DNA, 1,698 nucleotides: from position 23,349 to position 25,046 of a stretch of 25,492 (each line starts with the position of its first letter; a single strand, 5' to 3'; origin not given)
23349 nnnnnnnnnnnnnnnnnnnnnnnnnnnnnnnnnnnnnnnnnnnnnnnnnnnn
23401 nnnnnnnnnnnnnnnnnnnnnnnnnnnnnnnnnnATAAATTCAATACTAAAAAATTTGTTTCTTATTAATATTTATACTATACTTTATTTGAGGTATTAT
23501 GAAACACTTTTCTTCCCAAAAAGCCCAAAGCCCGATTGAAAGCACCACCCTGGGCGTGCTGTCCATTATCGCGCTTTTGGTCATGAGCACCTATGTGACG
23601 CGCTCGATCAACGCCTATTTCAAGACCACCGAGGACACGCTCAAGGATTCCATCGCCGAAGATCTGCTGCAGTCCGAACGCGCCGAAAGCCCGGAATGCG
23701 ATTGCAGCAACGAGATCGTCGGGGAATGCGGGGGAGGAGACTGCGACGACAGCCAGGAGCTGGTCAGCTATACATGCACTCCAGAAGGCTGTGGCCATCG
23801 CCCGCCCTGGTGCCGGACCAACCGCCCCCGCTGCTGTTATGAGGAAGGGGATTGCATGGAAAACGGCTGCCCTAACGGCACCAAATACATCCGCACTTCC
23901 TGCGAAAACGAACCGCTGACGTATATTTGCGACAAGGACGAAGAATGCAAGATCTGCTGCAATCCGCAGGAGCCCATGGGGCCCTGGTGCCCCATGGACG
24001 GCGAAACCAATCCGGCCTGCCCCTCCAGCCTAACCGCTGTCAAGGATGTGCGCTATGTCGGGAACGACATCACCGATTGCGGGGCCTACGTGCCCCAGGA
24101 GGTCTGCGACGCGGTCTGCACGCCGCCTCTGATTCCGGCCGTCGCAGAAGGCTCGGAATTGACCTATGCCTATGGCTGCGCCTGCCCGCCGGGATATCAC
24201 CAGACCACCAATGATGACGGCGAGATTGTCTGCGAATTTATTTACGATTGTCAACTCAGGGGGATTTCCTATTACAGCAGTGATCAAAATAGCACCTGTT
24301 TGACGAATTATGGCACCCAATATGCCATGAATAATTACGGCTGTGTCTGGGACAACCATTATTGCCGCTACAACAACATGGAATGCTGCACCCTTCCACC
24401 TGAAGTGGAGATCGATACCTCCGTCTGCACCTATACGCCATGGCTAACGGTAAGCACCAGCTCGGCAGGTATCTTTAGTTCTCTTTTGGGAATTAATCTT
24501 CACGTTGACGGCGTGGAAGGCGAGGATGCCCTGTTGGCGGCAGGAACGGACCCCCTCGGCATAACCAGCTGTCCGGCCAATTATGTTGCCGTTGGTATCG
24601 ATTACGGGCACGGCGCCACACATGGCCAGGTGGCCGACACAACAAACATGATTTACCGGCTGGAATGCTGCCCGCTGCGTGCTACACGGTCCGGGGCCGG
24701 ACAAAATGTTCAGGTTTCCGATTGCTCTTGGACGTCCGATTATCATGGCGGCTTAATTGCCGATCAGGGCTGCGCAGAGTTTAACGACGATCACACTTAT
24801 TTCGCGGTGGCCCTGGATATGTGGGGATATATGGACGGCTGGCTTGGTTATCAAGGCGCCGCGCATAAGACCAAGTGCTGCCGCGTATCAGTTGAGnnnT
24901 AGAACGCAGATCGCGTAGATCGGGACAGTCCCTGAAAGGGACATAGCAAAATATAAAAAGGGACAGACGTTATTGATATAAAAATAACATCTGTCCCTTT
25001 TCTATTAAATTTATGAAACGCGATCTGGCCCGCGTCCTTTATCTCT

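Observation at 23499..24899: Pilin-like protein carrying a 38-cysteine, eukaryote-style disulfide-rich ectodomain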

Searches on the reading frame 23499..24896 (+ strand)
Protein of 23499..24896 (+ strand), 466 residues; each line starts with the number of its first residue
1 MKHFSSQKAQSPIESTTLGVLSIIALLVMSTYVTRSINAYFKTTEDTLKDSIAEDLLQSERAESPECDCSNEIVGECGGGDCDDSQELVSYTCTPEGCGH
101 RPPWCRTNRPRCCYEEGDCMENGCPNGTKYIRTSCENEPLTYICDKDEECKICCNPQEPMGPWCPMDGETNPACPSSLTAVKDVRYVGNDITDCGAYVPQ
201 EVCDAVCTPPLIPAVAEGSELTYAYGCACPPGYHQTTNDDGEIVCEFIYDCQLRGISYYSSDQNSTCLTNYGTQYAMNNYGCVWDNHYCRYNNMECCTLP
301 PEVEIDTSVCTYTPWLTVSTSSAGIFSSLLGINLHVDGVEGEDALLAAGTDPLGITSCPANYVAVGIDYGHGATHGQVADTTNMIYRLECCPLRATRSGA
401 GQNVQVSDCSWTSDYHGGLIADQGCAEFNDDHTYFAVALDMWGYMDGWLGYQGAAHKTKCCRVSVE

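Call 5: search_protein_families(library=pfam, proteins=[window:23499-24896:+], max_evalue=10)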
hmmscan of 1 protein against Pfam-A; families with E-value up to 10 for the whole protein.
window:23499-24896:+ (466 aa): 0 families

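Call 6: search_protein_families(library=ncbifam, proteins=[window:23499-24896:+], max_evalue=10)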
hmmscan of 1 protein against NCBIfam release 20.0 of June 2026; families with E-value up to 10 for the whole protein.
window:23499-24896:+ (466 aa): 0 families

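Call 7: search_solved_structures(query=window:23499-24896:+, max_evalue=10)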
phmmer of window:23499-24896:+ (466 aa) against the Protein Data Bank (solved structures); distinct sequences matched with E-value up to 10: 1.
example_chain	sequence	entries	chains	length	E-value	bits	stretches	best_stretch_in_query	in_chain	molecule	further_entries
5xw6_C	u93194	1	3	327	0.17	13.6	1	161-288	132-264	P2X purinoceptor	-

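Call 8: find_homologous_proteins(query=window:23499-24896:+, max_evalue=0.01)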
Query window:23499-24896:+ (466 aa): 2 proteins with E <= 0.01 among 3420 candidates.
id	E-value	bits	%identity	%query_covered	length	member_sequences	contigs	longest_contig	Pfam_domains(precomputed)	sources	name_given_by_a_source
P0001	0.0e+0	1116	100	100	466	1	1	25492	-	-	-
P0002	1.5e-31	128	42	47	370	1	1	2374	-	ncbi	-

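Call 16: find_encoding_contigs(protein=P0002, flank=10000)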
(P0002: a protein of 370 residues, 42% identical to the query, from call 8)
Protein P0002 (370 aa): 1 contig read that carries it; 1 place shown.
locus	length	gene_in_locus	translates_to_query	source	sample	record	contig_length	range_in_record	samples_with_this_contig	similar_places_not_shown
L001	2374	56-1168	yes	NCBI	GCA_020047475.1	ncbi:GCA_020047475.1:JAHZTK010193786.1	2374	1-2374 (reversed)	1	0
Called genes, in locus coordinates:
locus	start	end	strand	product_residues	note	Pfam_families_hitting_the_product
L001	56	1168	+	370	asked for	-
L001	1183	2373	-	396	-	?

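Call 17: predict_structure(protein=window:23499-24896:+)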
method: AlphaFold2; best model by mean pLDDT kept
length: 466 residues; sequences in the alignment: 1
mean_pLDDT: 39.7   pTM: 0.26
mean pLDDT of the five models: 39.7, 31.6, 30.9, 30.0, 27.7
residues with pLDDT >= 90: 0; 70-90: 9; 50-70: 49; < 50: 408
segments of 3 or more residues with pLDDT < 50: 1-7, 55-70, 72-303, 305-310, 312-356, 360-362, 364-389, 395-404, 410-461, 463-466
pLDDT, mean of each block of 10 residues (from residue 1): 47 60 72 63 58 49 41 43 41 41 32 29 33 37 39 37 37 32 29 35 39 36 39 45 40 25 27 24 26 32 46 45 33 29 26 41 43 33 45 46 48 40 43 41 35 40 48
secondary structure, 60 per line:
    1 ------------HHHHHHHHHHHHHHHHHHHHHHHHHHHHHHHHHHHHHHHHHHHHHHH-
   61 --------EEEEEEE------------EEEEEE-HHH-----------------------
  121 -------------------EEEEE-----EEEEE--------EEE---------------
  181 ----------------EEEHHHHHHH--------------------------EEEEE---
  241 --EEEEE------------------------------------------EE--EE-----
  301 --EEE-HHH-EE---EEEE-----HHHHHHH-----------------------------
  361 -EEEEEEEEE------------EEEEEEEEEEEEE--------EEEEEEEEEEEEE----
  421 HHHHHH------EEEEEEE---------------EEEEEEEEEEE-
elements in order: H13-59 E69-75 E88-93 E140-144 E150-154 E163-165 E197-199 H200-206 E233-237 E243-247 E303-305 E316-319 H325-331 E362-370 E383-395 E404-416 H421-426 E433-439 E455-465

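Call 22: search_protein_families(library=pfam, proteins=[L001:1186-2355:-], max_evalue=10)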
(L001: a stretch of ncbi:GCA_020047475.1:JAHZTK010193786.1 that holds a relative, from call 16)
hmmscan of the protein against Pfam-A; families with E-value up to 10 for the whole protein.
L001:1186-2355:- (390 aa): 0 families

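Call 23: search_protein_representatives(protein=window:23499-24896:+)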
Query: 466 residues. Proteins with E-value up to 0.001 (for the whole library): 101; up to 1e-10: 14; up to 1e-30: 4. The best 101 are listed.
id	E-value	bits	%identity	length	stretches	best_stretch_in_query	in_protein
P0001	0.0e+00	1116.4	100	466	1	1-466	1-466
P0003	1.9e-40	155.3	47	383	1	4-250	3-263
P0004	1.1e-38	149.6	45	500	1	1-232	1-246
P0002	4.9e-32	127.6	47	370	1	1-221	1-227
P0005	5.9e-26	107.6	51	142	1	1-136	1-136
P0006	5.0e-25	104.5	43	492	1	13-230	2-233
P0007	1.6e-24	102.8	44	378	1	1-233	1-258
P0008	1.9e-23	99.3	35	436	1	7-267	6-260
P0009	1.4e-21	93.1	37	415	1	1-243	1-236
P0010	1.6e-13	66.5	36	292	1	5-238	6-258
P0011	6.3e-12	61.3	42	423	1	7-114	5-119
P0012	8.0e-12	60.9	41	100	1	3-84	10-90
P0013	1.8e-11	59.8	35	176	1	7-130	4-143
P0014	1.0e-10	57.3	44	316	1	5-99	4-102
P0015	1.1e-10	57.2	38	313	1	5-142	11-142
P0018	5.2e-10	54.9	36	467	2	7-99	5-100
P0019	1.1e-09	53.9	32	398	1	7-212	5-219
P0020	1.3e-09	53.6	37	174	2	260-312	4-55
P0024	2.6e-09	52.6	33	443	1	5-167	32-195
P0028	1.1e-08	50.6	32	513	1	5-114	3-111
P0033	4.4e-08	48.6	33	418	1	7-114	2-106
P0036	6.4e-08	48.1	37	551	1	5-168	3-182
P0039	7.8e-08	47.8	38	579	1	5-121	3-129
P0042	3.5e-07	45.6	39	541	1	6-159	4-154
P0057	3.5e-06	42.3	34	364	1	6-129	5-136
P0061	7.3e-06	41.3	31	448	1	8-246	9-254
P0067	2.0e-05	39.8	39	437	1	8-113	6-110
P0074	4.2e-05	38.8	36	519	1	8-197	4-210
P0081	8.6e-05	37.7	30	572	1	7-107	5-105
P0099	6.4e-04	34.9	29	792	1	2-213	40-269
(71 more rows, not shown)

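Call 30: find_homologous_proteins(query=A1, max_evalue=0.001)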
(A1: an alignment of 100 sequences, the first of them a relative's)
Query A1 (100 sequences) (466 aa, profile of the alignment): 3 proteins with E <= 0.001 among 7435 candidates.
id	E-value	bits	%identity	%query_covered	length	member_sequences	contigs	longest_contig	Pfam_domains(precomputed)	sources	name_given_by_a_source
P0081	2.9e-45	173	30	20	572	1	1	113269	-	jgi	jgi:hypothetical protein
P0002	1.8e-43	167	42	47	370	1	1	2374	-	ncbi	-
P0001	2.9e-42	163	100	100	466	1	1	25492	-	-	-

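Call 32: find_encoding_contigs(protein=P0081, flank=10000)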
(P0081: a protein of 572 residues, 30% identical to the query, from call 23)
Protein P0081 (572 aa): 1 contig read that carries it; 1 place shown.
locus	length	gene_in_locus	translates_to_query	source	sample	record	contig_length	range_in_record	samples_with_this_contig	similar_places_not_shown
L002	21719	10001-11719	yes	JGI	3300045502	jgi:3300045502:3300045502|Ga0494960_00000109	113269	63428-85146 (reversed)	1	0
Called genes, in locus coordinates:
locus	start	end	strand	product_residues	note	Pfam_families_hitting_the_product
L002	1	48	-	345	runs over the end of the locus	PF04613:LpxD, PF25084:LbH_EIF2B (faint), PF25087:GMPPB_C (weak), PF00132:Hexapep (weak), PF14602:Hexapep_2 (faint), PF00132:Hexapep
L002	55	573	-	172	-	PF03938:OmpH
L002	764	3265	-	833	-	PF07244:POTRA, PF08478:POTRA_1 (faint), PF08479:POTRA_2 (faint), PF07244:POTRA, PF01103:Omp85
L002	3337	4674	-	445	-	PF00772:DnaB, PF03796:DnaB_C, PF13481:AAA_25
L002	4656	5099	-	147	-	PF01281:Ribosomal_L9_N, PF03948:Ribosomal_L9_C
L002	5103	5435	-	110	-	PF01084:Ribosomal_S18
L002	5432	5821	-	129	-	PF00436:SSB, PF22657:SSB_1 (weak)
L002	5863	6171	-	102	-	PF01250:Ribosomal_S6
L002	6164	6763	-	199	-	PF01195:Pept_tRNA_hydro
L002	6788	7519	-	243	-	PF01386:Ribosomal_L25p, PF14693:Ribosomal_TL5_C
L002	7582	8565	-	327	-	PF13793:Pribosyltran_N, PF00156:Pribosyltran, PF14572:Pribosyl_synth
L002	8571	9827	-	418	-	PF00483:NTP_transferase, PF01128:IspD, PF02348:CTP_transf_3 (weak), PF12804:NTP_transf_3, PF25084:LbH_EIF2B (weak), PF25087:GMPPB_C (faint), PF00132:Hexapep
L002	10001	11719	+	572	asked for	-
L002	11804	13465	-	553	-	PF03063:Prismane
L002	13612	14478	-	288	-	PF00037:Fer4 (weak), PF12797:Fer4_2 (weak), PF12837:Fer4_6 (weak), PF13237:Fer4_10 (weak), PF14697:Fer4_21 (weak), PF12838:Fer4_7 (weak), PF13187:Fer4_9 (weak), PF27217:AF_0155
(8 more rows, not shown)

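Call 35: find_related_loci(query=A2, collection=genome_contigs, flank=8000)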
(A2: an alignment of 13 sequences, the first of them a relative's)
Query A2 (466 aa) in genome_contigs; peptide patterns used: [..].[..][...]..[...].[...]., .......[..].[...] (x = any residue, [..] = any of these).
56 stretches matched a pattern; 12 encode a relative of the query (tblastn E <= 1e-3); 12 distinct loci.
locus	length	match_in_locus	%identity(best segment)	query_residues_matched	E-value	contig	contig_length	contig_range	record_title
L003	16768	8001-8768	33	1-238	3e-24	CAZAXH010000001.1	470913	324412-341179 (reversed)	MAG TPA_asm: uncultured Planctomycetales bacterium isolate binchicken_co117_398 genome assembly, contig: NODE_5_length_4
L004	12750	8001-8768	33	1-238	1e-23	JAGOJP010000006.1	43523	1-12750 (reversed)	MAG: Candidatus Omnitrophota bacterium isolate Go_SlDig_bin_317 Go_SlDig_2266_length_43523_cov_4.523159, whole genome sh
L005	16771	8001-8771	32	1-238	1e-22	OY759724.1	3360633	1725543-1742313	MAG: Candidatus Omnitrophota bacterium isolate 1a5844f9-839a-4d7b-a7f9-2444bab12bdd genome assembly, chromosome: 1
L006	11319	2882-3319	39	1-135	2e-21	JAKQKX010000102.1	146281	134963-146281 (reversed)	MAG: Candidatus Omnitrophota bacterium isolate USDV_maxbin.135_sub k141_119906, whole genome shotgun sequence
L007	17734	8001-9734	41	7-98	6e-17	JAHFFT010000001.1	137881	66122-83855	MAG: Candidatus Omnitrophota bacterium isolate nzgw299 NODE_37_length_137882_cov_6.129369, whole genome shotgun sequence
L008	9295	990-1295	42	6-98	6e-15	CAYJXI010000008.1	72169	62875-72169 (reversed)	MAG TPA_asm: uncultured Planctomycetales bacterium isolate ERP125453_co1_481 genome assembly, contig: NODE_215_length_72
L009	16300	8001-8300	36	8-100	4e-13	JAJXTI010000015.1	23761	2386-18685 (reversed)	MAG: bacterium isolate BP4.bin41 NODE_2256_length_23761_cov_1.437971, whole genome shotgun sequence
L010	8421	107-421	38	8-98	8e-13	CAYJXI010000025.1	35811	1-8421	MAG TPA_asm: uncultured Planctomycetales bacterium isolate ERP125453_co1_481 genome assembly, contig: NODE_930_length_35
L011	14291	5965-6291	31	1-103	1e-11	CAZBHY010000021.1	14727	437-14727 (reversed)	MAG TPA_asm: uncultured Planctomycetales bacterium isolate binchicken_co117_143 genome assembly, contig: NODE_7439_lengt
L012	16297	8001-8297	35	1-98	1e-11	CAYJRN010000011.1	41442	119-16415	MAG TPA_asm: uncultured Planctomycetales bacterium isolate ERP125453_co1_226 genome assembly, contig: NODE_711_length_41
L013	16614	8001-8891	24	4-223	1e-9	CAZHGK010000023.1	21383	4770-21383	MAG TPA_asm: uncultured Planctomycetales bacterium isolate SRP278252_co2_12 genome assembly, contig: NODE_4956_length_21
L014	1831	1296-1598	29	6-98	4e-7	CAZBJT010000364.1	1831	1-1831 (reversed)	MAG TPA_asm: uncultured Planctomycetales bacterium isolate binchicken_co54_492 genome assembly, contig: NODE_154226_leng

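Call 38: predict_structure(alignment_id=A1)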
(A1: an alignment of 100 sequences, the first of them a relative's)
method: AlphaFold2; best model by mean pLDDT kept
length: 466 residues; sequences in the alignment: 100
mean_pLDDT: 62.1   pTM: 0.43
mean pLDDT of the five models: 62.1, 62.1, 61.8, 60.8, 60.5
residues with pLDDT >= 90: 147; 70-90: 79; 50-70: 25; < 50: 215
segments of 3 or more residues with pLDDT < 50: 253-466
pLDDT, mean of each block of 10 residues (from residue 1): 57 84 90 91 95 86 83 96 96 91 95 91 93 90 94 91 87 89 92 80 92 75 75 89 83 44 36 34 32 32 36 30 37 31 37 31 29 34 27 32 31 34 35 29 29 32 28
secondary structure, 60 per line:
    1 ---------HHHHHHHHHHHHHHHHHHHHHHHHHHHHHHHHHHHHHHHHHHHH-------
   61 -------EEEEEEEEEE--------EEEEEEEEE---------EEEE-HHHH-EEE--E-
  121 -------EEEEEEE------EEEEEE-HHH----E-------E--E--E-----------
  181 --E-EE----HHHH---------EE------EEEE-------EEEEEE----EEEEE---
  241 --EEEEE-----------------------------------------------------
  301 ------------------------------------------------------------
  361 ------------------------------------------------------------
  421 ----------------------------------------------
elements in order: H10-53 E68-77 E86-94 E104-107 H109-112 E114-116 E128-134 E141-146 H191-194 E212-215 E223-228 E233-237 E243-247

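Call 42: search_protein_families(library=pfam, proteins=[L011:37-648:+, L011:662-1705:+, L011:1732-3252:+, L011:3278-4846:+, L011:4819-5841:+, L011:5953-8016:+, L012:9320-10276:+, L012:10273-11097:+, L012:11100-13427:+, L012:13563-15725:+], max_evalue=0.001)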
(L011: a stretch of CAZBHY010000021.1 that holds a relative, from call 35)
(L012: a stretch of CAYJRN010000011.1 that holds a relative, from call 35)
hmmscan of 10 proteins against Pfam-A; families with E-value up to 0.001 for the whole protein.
L011:37-648:+ (203 aa): 1 family
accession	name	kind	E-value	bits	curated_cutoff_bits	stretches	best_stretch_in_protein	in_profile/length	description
PF07963.17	N_methyl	-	0.00027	20.8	21.2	1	8-33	2-27/27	Prokaryotic N-terminal methylation motif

L011:662-1705:+ (347 aa): 3 families
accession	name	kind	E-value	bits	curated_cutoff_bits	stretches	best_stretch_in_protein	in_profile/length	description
PF21687.3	T2SSK_1st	-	6.8e-11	43.3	26.2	1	137-227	16-105/107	Type II secretion system (T2SS), protein K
PF12836.13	HHH_3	-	2.9e-06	27.7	27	0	230-259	4-34/65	Helix-hairpin-helix motif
PF03934.19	T2SSK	-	0.00068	20.4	24.2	0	232-259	1-30/63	Type II secretion system (T2SS), protein K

L011:1732-3252:+ (506 aa): 2 families
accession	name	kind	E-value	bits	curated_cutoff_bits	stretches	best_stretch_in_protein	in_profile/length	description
PF11104.14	PilM_2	-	7.9e-16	58.3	27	1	48-204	45-207/340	Type IV pilus assembly protein PilM;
PF05137.18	PilN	-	9.2e-12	45.3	22.8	1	402-478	2-77/78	Fimbrial assembly protein (PilN)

L011:3278-4846:+ (522 aa): 0 families

L011:4819-5841:+ (340 aa): 13 families
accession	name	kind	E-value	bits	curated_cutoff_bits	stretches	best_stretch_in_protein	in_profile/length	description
PF07719.23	TPR_2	-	2.1e-16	59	27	2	66-95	3-32/34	Tetratricopeptide repeat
PF13181.12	TPR_8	-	1.6e-13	50.1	25.7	1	65-95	2-32/34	Tetratricopeptide repeat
PF00515.34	TPR_1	-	1.9e-12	46.8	27.8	1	65-95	2-32/34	Tetratricopeptide repeat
PF13431.12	TPR_17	-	1.4e-11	44.1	24.4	0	156-187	2-32/34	Tetratricopeptide repeat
PF13424.12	TPR_12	-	2.6e-10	40.8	30.1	0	64-93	45-74/77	Tetratricopeptide repeat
PF13414.12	TPR_11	-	2.3e-09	37.2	26.8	1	71-110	1-40/42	TPR repeat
PF14559.12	TPR_19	-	1.6e-08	35.2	25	0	121-165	13-57/68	Tetratricopeptide repeat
PF13428.12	TPR_14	-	4.2e-08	33.5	23.5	0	67-105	4-42/44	Tetratricopeptide repeat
PF13432.12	TPR_16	-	2.2e-06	28.4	32.7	0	69-108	2-41/65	Tetratricopeptide repeat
PF23914.1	TPR_CcmH_CycH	-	7.8e-05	23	42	0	124-184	41-101/158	Cytochrome c-type biogenesis protein H TPR domain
PF13176.12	TPR_7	-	0.00027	21.2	27.9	0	66-94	1-29/36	Tetratricopeptide repeat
PF12895.13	ANAPC3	-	0.00032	21.4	27.2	0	58-98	17-57/82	Anaphase-promoting complex, cyclosome, subunit 3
PF25063.1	ARM_TT21_C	-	0.0008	19.8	35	0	65-166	96-197/209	Tetratricopeptide repeat protein 21 C-terminal ARM domain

L011:5953-8016:+ (687 aa): 1 family
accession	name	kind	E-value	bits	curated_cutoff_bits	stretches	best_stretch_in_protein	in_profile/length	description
PF13385.13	Laminin_G_3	-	1.2e-18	68.2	27.6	1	290-443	11-150/151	Concanavalin A-like lectin/glucanases superfamily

L012:9320-10276:+ (318 aa): 3 families
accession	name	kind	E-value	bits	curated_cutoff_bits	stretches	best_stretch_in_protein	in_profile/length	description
PF13145.12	Rotamase_2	-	1.5e-18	68.2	27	1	156-278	1-121/121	PPIC-type PPIASE domain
PF00639.27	Rotamase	-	7.9e-11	43.2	21.7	1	187-263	18-96/97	PPIC-type PPIASE domain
PF13616.12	Rotamase_3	-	2.1e-10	41.6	22.5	1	187-265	36-115/116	PPIC-type PPIASE domain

L012:10273-11097:+ (274 aa): 1 family
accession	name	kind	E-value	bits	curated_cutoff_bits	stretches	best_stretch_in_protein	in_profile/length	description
PF16976.10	RcpC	-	5.7e-23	81.5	28.8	1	102-215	3-114/114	Flp pilus assembly protein RcpC/CpaB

L012:11100-13427:+ (775 aa): 4 families
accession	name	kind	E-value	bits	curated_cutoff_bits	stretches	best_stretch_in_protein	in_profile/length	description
PF00263.26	Secretin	-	1.8e-44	151.7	27.5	1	273-434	1-168/169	Bacterial type II and III secretion system protein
PF03544.19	TonB_C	-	6.4e-38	129.5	24.6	2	692-768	4-79/79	Gram-negative bacterial TonB protein C-terminal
PF13629.12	T2SS-T3SS_pil_N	-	7e-11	42.1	23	1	80-136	8-65/72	Pilus formation protein N terminal region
PF13103.11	TonB_2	-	2.9e-09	37.4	22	1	551-626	3-75/85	TonB C terminal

L012:13563-15725:+ (720 aa): 11 families
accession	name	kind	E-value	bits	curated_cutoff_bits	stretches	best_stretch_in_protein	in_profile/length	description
PF00437.27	T2SSE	-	1.1e-55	189.2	24.9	1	366-647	3-279/370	Type II/IV secretion system protein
PF01656.29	CbiA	-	1.2e-15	58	25.4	1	6-48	1-43/125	CobQ/CobB/MinD/ParA nucleotide binding domain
PF13614.12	AAA_31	-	9.1e-15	55.5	27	1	4-150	2-150/177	AAA domain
PF10609.15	ParA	-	4.4e-14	52.9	27.1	1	4-238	4-242/246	NUBPL iron-transfer P-loop NTPase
PF00142.24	Fer4_NifH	-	2e-05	24.6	25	1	9-68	5-63/271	4Fe-4S iron sulfur cluster binding proteins, NifH/frxC family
PF09140.17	MipZ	-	7.2e-05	22.7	20.7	1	6-44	3-41/262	ATPase MipZ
PF20720.3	nSTAND3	-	0.00014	22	27.2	0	496-535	18-58/155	Novel STAND NTPase 3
PF06564.18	CBP_BcsQ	-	0.00017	21.6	21.3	1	6-151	4-149/234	Cellulose biosynthesis protein BcsQ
PF07015.17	VirC1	-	0.00032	20.5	24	0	5-97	3-94/231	VirC1 protein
PF02374.21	ArsA_ATPase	-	0.00037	20.2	24.3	1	6-41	3-38/305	Anion-transporting ATPase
PF13245.12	AAA_19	-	0.00072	20.2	25.1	0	493-517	9-33/134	AAA domain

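Call 44: fold_search(model_id=the predicted structure, library=pdb)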
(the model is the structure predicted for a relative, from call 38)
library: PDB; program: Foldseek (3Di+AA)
matches with E <= 10: 280; with E <= 0.001: 0
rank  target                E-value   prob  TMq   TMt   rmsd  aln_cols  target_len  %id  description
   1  8zx1_D                7.2e-01  0.08  0.07  0.08  12.6       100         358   11  Cryo-EM structure of E.coli spermidine transporter PotABC in nanodisc (released 2024-10-09)
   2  7ct1                  8.6e-01  0.14  0.07  0.11  13.1        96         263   11  Crystal structure of Snx27 FERM domain in complex with a DLF motif (released 2021-08-25)
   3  8v1j_A                8.6e-01  0.06  0.07  0.16  13.8        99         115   14  Structure of an allelic variant of Puccinia graminis f. sp. tritici (Pgt) effector AvrSr27 (AvrSr27-1) (released 2024-06-12)
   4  2o06_A                9.1e-01  0.14  0.06  0.09  11.1        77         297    6  Human spermidine synthase (released 2006-12-12)
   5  2aeh_A                1.2e+00  0.16  0.07  0.10  11.4        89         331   13  Focal adhesion kinase 1 (released 2005-10-18)
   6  1o7l_B                1.2e+00  0.07  0.07  0.11  23.7       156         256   10  Molybdate-activated form of ModE from Escherichia coli (released 2003-02-20)
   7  3zdt_A                1.4e+00  0.14  0.08  0.11  11.3        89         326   13  Crystal structure of basic patch mutant FAK FERM domain FAK31- 405 K216A, K218A, R221A, K222A (released 2012-12-12)
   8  4cye_B                1.4e+00  0.14  0.07  0.10  11.8        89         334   13  Crystal structure of avian FAK FERM domain FAK31-405 at 3.2A (released 2014-04-23)
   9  1o7l_D                1.5e+00  0.07  0.07  0.11  23.0       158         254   13  Molybdate-activated form of ModE from Escherichia coli (released 2003-02-20)
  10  1b9n_B                1.6e+00  0.05  0.06  0.10  22.8       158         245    7  REGULATOR FROM ESCHERICHIA COLI (released 2000-03-15)
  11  2j0m_A                1.7e+00  0.13  0.08  0.10  11.3        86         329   14  Crystal structure a two-chain complex between the FERM and kinase domains of focal adhesion kinase. (released 2007-07-03)
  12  6lwb_A                1.7e+00  0.05  0.05  0.08  13.5        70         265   13  Crystal structure of human NEIL1(P2G, E3Q, R242) bound to duplex DNA containing 5-hydroxyuracil (5-OHU) (released 2021-06-09)
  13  6lwc_D                1.9e+00  0.06  0.05  0.09  13.5        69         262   12  Crystal structure of human NEIL1(P2G, E3Q, K242) bound to duplex DNA containing spiroiminodihydantoin (Sp) (released 2021-06-09)
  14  3a1j_A                1.9e+00  0.06  0.05  0.09  15.1       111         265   14  Crystal structure of the human Rad9-Hus1-Rad1 complex (released 2009-06-02)
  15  6lwn_D                1.9e+00  0.04  0.05  0.09  14.6        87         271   11  Crystal structure of human NEIL1(R242, G249P) bound to duplex DNA containing 2'-fluoro-2'-deoxy-5,6-dihydrouridine (released 2021-06-09)
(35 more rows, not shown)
